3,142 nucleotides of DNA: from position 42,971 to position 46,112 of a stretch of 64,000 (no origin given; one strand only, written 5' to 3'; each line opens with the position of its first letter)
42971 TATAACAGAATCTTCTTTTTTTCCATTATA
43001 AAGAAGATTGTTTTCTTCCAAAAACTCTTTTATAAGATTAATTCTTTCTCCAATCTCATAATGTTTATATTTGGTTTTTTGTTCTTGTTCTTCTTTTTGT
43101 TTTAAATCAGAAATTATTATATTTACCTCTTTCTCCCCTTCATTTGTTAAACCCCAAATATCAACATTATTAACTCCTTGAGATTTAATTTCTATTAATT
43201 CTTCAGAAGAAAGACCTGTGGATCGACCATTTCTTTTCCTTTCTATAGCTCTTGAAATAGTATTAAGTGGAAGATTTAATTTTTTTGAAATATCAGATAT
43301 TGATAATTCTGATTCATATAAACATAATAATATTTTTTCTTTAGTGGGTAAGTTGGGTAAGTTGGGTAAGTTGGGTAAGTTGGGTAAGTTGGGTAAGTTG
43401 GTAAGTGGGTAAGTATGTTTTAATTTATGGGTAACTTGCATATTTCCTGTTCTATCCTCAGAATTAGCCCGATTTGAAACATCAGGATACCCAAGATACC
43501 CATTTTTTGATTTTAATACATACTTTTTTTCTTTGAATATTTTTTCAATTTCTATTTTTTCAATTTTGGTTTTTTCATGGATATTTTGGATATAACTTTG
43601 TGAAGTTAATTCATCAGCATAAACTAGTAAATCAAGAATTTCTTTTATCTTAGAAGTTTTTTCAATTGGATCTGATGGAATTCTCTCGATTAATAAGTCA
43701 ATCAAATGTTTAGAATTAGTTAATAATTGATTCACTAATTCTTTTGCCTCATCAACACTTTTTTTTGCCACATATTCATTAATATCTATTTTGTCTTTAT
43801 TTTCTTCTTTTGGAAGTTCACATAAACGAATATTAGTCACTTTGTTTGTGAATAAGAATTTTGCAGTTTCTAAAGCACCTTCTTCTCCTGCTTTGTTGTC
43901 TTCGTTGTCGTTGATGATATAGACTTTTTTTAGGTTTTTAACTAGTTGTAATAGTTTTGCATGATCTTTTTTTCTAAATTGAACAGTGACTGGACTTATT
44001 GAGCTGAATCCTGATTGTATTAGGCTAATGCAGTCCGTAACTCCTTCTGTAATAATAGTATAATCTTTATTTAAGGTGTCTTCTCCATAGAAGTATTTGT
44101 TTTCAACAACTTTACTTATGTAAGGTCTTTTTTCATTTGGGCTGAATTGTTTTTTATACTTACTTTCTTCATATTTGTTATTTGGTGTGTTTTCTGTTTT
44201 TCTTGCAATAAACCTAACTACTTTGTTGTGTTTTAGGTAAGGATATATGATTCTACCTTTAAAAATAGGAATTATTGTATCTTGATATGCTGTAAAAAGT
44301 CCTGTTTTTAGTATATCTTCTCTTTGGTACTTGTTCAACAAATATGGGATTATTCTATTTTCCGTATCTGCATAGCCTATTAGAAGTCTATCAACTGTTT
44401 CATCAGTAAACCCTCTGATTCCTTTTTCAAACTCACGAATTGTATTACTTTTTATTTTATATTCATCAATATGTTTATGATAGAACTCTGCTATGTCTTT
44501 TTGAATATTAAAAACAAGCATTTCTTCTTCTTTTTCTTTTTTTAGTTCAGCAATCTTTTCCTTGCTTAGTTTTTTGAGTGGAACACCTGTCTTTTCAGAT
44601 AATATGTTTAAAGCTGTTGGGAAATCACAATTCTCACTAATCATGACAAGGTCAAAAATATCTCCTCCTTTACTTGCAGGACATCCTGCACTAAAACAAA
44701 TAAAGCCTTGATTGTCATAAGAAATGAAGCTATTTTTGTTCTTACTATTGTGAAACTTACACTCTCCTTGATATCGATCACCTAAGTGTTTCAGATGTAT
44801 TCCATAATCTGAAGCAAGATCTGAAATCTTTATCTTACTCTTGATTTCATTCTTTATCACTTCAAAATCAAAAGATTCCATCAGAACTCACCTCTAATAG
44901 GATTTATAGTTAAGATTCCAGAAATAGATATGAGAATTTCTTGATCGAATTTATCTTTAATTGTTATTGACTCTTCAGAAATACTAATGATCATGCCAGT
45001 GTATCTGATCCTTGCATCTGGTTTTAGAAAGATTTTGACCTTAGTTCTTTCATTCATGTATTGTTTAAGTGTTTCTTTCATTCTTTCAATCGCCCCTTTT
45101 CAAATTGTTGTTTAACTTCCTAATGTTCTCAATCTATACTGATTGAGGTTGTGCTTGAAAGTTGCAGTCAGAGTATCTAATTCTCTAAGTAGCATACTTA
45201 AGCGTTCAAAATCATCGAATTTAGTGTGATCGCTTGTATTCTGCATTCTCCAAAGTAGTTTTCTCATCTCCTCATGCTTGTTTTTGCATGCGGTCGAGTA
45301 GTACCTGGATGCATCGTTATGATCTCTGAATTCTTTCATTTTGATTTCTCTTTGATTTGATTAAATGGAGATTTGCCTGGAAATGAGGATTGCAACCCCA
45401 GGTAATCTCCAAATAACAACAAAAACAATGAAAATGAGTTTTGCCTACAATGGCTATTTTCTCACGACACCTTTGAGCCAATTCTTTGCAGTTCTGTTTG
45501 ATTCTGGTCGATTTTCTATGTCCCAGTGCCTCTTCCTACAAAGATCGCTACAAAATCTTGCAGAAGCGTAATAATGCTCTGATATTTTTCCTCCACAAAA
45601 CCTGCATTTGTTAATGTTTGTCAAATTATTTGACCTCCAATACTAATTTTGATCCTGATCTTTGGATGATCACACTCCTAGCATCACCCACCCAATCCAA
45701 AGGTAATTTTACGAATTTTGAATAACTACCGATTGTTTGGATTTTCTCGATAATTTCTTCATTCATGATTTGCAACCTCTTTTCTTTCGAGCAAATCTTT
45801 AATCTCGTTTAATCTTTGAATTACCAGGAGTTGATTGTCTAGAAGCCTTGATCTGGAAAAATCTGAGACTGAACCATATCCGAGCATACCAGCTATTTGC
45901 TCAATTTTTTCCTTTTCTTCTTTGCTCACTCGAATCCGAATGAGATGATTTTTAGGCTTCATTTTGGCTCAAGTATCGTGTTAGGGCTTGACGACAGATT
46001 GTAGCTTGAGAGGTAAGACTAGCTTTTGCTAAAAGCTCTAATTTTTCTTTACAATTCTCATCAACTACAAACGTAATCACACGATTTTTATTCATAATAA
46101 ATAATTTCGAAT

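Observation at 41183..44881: Bacterial-style DnaG primase (zf-CHC2 + TOPRIM) fused to an archaeo-eukaryotic MCM helicase in one 1232-aa protein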

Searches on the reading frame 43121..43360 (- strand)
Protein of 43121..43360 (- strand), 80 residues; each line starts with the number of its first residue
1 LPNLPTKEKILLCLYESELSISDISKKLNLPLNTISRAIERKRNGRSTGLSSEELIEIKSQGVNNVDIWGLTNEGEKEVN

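Call 74: predict_structure(alignment_id=A3)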
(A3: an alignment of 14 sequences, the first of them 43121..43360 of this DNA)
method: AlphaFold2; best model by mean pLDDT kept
length: 80 residues; sequences in the alignment: 14
mean_pLDDT: 91.0   pTM: 0.78
mean pLDDT of the five models: 91.0, 90.8, 90.6, 89.4, 80.4
residues with pLDDT >= 90: 64; 70-90: 12; 50-70: 4; < 50: 0
segments of 3 or more residues with pLDDT < 50: none
pLDDT, mean of each block of 10 residues (from residue 1): 87 96 96 93 75 95 92 95
secondary structure, 60 per line:
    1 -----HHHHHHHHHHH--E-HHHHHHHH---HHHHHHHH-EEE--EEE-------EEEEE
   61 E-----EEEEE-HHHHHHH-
elements in order: H6-16 H21-28 H32-39 E41-43 E46-48 E56-61 E67-71 H73-79

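Call 80: fold_search(model_id=the predicted structure, library=pdb)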
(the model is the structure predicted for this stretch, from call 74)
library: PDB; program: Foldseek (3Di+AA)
matches with E <= 10: 1501; with E <= 0.001: 6
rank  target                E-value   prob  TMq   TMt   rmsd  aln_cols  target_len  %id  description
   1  5yi0_A                4.7e-04  1.00  0.74  0.42   2.2        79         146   24  Structure of Lactococcus lactis ZitR, C30AH42A mutant (released 2017-12-06)
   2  5yhy                  6.6e-04  1.00  0.74  0.42   2.7        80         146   24  Structure of Lactococcus lactis ZitR, C30S mutant (released 2017-12-06)
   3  5yhz                  6.6e-04  1.00  0.73  0.42   2.9        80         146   24  Structure of Lactococcus lactis ZitR, E41A mutant (released 2017-12-06)
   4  5jlu                  7.0e-04  1.00  0.73  0.44   3.4        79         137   20  Crystal Structure of Adhesin competence repressor (AdcR) from Streptococcus pyogenes (released 2017-05-03)
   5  5jls                  7.5e-04  1.00  0.74  0.46   2.6        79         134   20  Crystal Structure of Adhesin competence repressor (AdcR) from Streptococcus pyogenes (C-terminally His tagged) (released 2017-05-03)
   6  5yhx_N                9.8e-04  1.00  0.72  0.41   2.9        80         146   24  Structure of Lactococcus lactis ZitR, wild type (released 2017-12-06)
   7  1r1u_B                1.1e-03  1.00  0.69  0.60   2.8        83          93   23  Crystal structure of the metal-sensing transcriptional repressor CzrA from Staphylococcus aureus in the apo-form (released 2004-05-18)
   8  5yi1                  1.2e-03  1.00  0.75  0.46   1.8        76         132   26  Structure of Lactococcus lactis ZitR, C30AH42A mutant in apo form (released 2017-12-06)
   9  6cdb_A                1.6e-03  1.00  0.67  0.56   1.7        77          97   25  Crystal Structure of V66L CzrA in the Zn(II)bound state (released 2018-07-11)
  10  1r23_A                1.7e-03  1.00  0.68  0.53   3.0        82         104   17  Crystal structure of the cyanobacterial metallothionein repressor SmtB in the Zn1-form (one Zn(II) per dimer) (released 2004-05-18)
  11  7kfq                  1.9e-03  1.00  0.74  0.44   2.4        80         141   16  Crystal structure of the MarR family transcriptional regulator from Variovorax paradoxus bound to 1H-Indole-3-Carboxylic (released 2021-11-10)
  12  1r1u_A                1.9e-03  1.00  0.69  0.60   2.2        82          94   23  Crystal structure of the metal-sensing transcriptional repressor CzrA from Staphylococcus aureus in the apo-form (released 2004-05-18)
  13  1r22_B                1.9e-03  1.00  0.64  0.54   3.8        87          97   17  Crystal structure of the cyanobacterial metallothionein repressor SmtB (C14S/C61S/C121S mutant) in the Zn2alpha5-form (released 2004-05-18)
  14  4ggg_A                2.0e-03  1.00  0.71  0.62   2.8        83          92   22  Crystal structure of V66A/L68V CzrA in the Zn(II)bound state. (released 2013-02-06)
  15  6cdb_B                2.0e-03  1.00  0.67  0.57   1.4        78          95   24  Crystal Structure of V66L CzrA in the Zn(II)bound state (released 2018-07-11)
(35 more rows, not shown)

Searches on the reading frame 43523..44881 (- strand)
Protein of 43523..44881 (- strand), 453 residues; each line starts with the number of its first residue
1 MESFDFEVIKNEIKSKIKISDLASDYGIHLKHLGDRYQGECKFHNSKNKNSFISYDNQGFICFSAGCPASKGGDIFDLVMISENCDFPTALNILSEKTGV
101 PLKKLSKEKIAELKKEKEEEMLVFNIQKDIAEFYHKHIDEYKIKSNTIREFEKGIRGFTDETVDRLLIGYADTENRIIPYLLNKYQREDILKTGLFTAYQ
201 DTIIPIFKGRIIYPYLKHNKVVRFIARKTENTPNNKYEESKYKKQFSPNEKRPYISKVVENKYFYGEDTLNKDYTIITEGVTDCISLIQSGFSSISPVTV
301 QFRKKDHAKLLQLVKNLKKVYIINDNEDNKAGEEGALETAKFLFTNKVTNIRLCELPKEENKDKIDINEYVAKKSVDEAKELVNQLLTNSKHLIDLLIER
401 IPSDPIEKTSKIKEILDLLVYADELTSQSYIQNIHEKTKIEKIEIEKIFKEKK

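Call 35: search_solved_structures(query=window:43523-44881:-, max_evalue=0.001, show_alignments=2)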
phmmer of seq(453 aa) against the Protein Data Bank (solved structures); distinct sequences matched with E-value up to 0.001: 2.
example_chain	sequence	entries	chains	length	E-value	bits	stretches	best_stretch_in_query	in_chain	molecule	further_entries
2au3_A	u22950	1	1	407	3.3e-15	59.1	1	11-440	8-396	DNA primase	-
1d0q_A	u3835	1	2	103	3.8e-07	32.6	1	13-103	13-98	DNA PRIMASE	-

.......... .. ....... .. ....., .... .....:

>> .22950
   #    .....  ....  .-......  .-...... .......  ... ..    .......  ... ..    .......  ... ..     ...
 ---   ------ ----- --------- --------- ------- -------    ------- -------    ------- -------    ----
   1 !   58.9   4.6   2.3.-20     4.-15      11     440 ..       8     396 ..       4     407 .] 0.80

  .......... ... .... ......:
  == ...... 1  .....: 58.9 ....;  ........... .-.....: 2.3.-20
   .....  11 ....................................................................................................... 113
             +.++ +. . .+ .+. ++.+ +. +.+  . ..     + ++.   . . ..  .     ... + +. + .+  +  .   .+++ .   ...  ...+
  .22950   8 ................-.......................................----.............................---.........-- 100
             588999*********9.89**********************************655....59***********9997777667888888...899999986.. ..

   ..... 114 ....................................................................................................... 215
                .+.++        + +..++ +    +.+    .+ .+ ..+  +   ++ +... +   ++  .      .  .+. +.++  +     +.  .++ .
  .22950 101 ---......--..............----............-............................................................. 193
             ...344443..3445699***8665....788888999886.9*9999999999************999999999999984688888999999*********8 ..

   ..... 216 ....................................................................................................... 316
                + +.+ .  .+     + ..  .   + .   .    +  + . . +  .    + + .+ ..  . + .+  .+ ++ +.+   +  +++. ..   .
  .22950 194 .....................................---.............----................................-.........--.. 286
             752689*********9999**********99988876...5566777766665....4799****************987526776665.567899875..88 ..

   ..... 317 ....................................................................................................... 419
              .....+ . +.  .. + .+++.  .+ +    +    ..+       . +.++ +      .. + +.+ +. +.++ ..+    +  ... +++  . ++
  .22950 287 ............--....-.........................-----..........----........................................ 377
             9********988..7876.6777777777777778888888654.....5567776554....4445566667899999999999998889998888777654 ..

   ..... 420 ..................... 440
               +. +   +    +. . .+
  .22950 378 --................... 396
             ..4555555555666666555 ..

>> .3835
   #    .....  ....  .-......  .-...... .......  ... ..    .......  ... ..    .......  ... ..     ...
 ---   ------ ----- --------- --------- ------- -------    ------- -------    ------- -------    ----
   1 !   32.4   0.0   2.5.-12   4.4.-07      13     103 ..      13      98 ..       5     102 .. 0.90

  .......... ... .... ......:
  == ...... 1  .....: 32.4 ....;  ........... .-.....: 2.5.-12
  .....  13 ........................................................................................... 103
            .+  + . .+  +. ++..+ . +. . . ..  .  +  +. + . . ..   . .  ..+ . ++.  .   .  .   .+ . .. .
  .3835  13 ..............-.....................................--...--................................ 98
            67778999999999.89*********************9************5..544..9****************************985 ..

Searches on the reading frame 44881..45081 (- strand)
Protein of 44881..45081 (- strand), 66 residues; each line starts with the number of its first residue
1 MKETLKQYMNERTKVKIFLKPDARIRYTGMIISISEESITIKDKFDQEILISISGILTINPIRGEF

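Call 81: search_protein_families(library=pfam, proteins=[window:44881-45081:-], max_evalue=0.05)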
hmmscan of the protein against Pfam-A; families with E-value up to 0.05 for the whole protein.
window:44881-45081:- (66 aa): 0 families

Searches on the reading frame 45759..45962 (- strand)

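Call 81: search_protein_families(library=pfam, proteins=[window:45759-45962:-], max_evalue=0.05)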
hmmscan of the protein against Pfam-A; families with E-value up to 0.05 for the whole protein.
window:45759-45962:- (67 aa): 4 families
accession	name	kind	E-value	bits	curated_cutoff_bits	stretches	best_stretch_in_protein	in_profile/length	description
PF21983.2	NikA-like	-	2.2e-07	31.3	27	1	3-56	2-54/72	Mobilization protein NikA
PF12833.13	HTH_18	-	0.011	16.5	33.6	0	16-37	43-64/80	Helix-turn-helix domain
PF19514.5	MobC_2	-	0.015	15.4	27.5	1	2-53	18-69/140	MobC-like protein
PF00165.29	HTH_AraC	-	0.035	14.7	26.6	0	17-37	8-27/42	Bacterial regulatory helix-turn-helix proteins, AraC family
